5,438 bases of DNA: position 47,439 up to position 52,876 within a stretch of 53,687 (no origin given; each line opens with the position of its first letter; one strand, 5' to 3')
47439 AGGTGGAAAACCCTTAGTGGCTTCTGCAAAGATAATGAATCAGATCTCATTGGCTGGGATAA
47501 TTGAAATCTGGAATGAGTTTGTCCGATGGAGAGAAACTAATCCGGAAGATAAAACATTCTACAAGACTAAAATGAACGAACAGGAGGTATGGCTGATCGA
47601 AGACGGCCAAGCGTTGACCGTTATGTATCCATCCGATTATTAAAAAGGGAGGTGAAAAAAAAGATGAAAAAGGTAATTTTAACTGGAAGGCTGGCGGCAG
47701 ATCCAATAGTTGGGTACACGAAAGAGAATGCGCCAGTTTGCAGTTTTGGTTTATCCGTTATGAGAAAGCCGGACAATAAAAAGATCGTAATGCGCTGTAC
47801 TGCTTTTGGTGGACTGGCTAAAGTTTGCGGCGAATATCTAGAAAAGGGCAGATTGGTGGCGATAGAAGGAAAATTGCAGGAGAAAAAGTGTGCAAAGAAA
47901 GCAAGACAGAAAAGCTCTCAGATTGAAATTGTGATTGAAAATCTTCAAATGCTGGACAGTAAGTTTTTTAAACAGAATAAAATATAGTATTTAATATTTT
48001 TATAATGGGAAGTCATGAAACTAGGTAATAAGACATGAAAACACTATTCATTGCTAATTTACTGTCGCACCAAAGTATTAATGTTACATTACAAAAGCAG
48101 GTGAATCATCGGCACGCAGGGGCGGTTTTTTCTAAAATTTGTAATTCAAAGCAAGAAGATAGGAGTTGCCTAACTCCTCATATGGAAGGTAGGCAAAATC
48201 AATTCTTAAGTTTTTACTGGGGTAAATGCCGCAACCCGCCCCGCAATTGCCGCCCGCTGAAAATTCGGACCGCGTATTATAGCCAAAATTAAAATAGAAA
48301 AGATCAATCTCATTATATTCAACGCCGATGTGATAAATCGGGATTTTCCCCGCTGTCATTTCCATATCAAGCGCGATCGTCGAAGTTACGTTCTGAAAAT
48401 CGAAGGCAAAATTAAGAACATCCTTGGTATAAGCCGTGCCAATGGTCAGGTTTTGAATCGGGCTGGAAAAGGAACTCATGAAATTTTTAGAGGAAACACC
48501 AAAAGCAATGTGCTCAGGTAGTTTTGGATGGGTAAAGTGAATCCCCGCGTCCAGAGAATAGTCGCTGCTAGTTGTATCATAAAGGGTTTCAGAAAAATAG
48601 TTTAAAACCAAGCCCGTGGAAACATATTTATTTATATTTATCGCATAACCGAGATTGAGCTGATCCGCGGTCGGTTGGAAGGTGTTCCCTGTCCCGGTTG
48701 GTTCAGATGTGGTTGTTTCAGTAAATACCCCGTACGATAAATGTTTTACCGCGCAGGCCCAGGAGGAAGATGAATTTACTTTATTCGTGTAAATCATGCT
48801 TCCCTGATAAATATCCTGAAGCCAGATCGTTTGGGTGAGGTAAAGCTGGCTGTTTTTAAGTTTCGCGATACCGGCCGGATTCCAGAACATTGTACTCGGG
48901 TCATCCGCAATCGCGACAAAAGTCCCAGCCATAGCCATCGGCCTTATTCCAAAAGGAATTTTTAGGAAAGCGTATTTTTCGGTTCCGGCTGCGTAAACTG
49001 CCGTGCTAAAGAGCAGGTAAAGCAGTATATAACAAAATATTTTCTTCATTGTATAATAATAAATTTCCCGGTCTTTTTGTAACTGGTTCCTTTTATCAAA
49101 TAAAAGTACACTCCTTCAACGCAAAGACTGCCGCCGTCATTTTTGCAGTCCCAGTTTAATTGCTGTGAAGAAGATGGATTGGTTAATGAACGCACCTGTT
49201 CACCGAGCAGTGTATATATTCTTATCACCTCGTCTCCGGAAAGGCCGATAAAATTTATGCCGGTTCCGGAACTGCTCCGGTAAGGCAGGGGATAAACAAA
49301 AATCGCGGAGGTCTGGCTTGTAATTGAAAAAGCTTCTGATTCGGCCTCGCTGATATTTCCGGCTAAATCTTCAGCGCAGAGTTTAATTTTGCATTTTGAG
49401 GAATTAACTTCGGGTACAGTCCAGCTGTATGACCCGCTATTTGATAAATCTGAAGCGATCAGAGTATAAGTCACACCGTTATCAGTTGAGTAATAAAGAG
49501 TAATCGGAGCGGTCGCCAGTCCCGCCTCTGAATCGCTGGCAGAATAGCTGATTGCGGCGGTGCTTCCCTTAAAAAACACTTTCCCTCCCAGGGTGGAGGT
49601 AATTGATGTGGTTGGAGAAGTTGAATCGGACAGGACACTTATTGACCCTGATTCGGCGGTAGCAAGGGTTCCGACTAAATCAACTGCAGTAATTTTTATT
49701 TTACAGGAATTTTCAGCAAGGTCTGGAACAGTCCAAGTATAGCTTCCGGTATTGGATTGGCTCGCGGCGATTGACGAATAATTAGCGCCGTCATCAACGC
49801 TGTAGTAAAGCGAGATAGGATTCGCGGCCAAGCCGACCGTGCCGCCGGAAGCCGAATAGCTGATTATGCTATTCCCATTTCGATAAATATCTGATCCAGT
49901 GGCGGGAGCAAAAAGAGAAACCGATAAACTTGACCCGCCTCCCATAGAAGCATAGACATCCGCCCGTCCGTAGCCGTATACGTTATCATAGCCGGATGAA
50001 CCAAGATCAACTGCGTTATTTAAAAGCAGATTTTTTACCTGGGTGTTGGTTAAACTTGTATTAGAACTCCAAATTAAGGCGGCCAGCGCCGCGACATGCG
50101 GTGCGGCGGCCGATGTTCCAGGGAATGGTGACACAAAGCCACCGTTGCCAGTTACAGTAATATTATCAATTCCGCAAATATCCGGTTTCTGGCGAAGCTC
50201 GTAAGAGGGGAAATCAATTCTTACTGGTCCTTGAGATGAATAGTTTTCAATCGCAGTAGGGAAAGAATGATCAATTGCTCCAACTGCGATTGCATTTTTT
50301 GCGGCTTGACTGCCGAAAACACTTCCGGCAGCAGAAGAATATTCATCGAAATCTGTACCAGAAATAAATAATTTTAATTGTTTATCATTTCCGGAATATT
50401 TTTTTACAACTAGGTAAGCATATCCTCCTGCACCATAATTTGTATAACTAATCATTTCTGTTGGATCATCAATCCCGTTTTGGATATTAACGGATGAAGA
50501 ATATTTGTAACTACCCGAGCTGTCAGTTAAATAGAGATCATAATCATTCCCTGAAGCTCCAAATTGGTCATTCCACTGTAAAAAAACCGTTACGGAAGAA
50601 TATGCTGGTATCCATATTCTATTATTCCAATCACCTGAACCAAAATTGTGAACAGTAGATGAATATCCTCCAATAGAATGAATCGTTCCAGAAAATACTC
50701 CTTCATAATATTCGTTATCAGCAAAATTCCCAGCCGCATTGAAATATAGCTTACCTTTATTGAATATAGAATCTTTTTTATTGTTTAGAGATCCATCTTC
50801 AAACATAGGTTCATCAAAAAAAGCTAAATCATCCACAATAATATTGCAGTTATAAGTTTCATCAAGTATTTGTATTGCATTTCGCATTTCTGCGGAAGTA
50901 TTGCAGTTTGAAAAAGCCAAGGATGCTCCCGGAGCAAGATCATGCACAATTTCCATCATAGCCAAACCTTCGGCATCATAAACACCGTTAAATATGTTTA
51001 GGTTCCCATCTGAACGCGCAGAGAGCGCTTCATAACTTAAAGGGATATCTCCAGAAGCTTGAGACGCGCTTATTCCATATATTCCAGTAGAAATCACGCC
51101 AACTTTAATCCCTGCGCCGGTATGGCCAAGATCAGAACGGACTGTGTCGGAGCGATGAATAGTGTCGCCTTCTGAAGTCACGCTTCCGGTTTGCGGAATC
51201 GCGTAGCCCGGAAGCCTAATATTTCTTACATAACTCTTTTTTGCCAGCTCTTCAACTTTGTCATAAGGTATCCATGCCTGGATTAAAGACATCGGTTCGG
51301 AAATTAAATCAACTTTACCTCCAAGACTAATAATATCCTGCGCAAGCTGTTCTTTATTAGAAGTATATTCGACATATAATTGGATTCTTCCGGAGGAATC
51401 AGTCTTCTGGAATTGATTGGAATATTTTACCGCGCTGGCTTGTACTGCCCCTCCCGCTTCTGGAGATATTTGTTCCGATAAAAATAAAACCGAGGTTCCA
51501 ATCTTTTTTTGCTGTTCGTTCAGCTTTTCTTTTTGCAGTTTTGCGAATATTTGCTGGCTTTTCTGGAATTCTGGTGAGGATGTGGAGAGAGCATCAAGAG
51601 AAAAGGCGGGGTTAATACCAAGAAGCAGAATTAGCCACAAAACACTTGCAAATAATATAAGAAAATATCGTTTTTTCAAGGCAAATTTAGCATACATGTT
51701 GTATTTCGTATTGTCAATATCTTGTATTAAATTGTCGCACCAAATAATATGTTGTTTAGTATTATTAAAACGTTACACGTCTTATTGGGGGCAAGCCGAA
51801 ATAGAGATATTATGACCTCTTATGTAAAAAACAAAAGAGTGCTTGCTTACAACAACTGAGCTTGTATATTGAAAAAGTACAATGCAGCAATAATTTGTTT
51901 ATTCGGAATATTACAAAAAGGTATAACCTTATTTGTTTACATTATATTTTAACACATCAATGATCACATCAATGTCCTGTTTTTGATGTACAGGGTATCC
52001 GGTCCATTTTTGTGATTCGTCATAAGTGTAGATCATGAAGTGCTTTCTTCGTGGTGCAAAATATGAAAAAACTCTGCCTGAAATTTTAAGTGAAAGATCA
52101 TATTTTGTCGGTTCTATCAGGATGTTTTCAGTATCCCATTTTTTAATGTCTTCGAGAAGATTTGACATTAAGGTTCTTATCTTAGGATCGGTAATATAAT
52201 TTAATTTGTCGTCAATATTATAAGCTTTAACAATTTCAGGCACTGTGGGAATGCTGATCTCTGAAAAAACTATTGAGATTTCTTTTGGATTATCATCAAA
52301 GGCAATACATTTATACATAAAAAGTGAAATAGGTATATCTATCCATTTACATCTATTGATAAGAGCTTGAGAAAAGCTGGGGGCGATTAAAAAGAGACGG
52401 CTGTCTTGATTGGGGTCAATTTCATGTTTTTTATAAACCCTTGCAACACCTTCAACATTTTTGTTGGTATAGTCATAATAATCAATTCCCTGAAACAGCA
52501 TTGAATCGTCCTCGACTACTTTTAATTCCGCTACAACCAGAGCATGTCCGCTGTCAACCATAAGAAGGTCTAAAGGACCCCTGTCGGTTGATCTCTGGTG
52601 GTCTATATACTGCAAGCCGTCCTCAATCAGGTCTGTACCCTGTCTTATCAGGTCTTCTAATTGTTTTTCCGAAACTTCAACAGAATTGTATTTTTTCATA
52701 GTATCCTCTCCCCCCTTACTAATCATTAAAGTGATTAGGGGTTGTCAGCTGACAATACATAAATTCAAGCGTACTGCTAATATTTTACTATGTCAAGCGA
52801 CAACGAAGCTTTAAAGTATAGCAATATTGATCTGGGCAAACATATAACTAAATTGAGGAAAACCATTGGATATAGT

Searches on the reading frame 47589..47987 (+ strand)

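Call 15: search_protein_families(library=pfam, proteins=[window:47589-47987:+], max_evalue=0.01)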
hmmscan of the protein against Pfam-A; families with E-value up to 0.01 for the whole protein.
window:47589-47987:+ (132 aa): 2 families
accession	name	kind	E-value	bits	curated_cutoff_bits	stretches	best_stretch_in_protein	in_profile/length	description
PF00436.31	SSB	-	1.2e-21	77.2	26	1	26-122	1-104/104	Single-strand binding protein family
PF01336.31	tRNA_anti-codon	-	0.0088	16.4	27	0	68-121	29-74/75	OB-fold nucleic acid binding domain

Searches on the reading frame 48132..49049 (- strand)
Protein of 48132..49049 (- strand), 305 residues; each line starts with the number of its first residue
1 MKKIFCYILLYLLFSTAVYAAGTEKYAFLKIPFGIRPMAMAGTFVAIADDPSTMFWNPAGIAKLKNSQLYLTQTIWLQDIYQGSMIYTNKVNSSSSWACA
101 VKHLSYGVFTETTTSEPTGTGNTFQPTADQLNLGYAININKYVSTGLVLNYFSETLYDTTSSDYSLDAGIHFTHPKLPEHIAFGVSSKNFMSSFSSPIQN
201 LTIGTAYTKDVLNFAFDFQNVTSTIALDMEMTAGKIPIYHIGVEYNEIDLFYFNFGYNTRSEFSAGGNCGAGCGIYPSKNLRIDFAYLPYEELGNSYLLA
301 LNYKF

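Call 15: search_protein_families(library=pfam, proteins=[window:48132-49049:-], max_evalue=0.01)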
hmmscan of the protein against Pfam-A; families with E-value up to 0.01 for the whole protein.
window:48132-49049:- (305 aa): 3 families
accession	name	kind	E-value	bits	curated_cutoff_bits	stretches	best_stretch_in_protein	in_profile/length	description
PF03349.22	Toluene_X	-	7.5e-07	28.4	29.7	1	38-268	25-234/421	Outer membrane protein transport protein (OMPP1/FadL/TodX)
PF03687.19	UPF0164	-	1.5e-06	27.7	21.4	1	21-259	36-268/325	Uncharacterised protein family (UPF0164)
PF19572.5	PorV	-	6.5e-06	26.3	27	1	26-156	13-146/243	Type IX secretion system protein PorV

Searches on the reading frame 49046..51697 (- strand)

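Call 15: search_protein_families(library=pfam, proteins=[window:49046-51697:-], max_evalue=0.01)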
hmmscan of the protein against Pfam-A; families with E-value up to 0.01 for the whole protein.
window:49046-51697:- (883 aa): 7 families
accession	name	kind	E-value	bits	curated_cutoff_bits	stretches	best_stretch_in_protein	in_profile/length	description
PF00082.27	Peptidase_S8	-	1.3e-17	64.5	21.8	1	436-577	152-288/288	Subtilase family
PF10342.15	Kre9_KNH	-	4.3e-05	24.6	24.6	0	705-764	5-65/94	Kre9/KNH-like N-terminal Ig-like domain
PF17957.7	Big_7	-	5.9e-05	24.1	24.1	0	695-767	1-64/70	Bacterial Ig domain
PF06586.17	TraK_N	-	0.00054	20.7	24.8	0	711-748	45-79/100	TraK N-terminal domain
PF19077.6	Big_13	-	0.0025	18.7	27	0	628-687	41-99/102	Bacterial Ig-like domain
PF21471.3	Reelin_subrepeat-B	-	0.0025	18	27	0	727-761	55-77/127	Reelin subrepeat B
PF13585.12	CHU_C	-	0.0036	17.8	27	0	821-874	27-77/86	CHU_C Type IX secretion signal domain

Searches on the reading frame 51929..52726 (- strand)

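Call 15: search_protein_families(library=pfam, proteins=[window:51929-52726:-], max_evalue=0.01)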
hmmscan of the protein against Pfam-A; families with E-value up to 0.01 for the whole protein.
window:51929-52726:- (265 aa): 1 family
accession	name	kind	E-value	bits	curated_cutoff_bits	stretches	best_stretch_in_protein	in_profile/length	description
PF01939.22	NucS_C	-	3.6e-05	24.2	24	1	19-89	1-72/124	Endonuclease NucS C-terminal domain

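Call 27: search_protein_families(library=phrogs, proteins=[window:51929-52726:-], max_evalue=0.01)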
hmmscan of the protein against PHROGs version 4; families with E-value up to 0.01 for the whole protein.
window:51929-52726:- (265 aa): 1 family
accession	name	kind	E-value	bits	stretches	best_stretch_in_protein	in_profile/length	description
phrog_36793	-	unknown function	2.4e-06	27.8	1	17-92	188-264/321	-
